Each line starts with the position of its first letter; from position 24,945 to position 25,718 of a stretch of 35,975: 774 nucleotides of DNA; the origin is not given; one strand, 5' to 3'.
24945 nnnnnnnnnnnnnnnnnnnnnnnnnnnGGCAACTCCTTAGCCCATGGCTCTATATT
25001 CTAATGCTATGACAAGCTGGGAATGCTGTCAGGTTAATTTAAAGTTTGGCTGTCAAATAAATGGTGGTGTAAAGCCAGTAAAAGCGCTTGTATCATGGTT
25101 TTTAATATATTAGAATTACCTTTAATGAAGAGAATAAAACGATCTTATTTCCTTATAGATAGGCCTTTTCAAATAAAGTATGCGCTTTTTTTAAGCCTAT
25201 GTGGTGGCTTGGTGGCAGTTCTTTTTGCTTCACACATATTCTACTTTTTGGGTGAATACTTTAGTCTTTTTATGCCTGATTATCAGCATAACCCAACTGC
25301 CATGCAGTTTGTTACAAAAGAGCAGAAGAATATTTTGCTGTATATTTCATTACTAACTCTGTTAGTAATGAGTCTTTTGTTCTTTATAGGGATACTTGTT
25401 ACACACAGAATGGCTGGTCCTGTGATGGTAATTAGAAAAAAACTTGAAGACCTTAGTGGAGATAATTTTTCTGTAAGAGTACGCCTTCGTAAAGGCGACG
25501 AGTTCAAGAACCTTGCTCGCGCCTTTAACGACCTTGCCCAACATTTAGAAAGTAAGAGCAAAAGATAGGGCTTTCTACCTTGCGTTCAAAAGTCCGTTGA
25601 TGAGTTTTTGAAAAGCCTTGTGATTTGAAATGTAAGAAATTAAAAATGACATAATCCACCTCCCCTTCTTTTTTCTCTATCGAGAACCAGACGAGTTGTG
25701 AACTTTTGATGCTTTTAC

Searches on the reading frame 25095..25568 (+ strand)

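Call 14: search_protein_families(library=pfam, proteins=[window:25095-25568:+], max_evalue=0.01)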
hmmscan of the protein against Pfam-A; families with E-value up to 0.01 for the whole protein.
window:25095-25568:+ (157 aa): 3 families
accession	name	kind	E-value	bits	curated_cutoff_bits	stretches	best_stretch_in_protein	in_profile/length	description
PF00672.30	HAMP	-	3.6e-06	27.7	25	1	102-152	2-52/53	HAMP domain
PF02960.20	K1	-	0.0056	17.2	27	0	70-102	42-74/120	K1 glycoprotein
PF19529.4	DUF6057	-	0.0061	15.9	29.8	1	28-98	186-252/569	Family of unknown function (DUF6057)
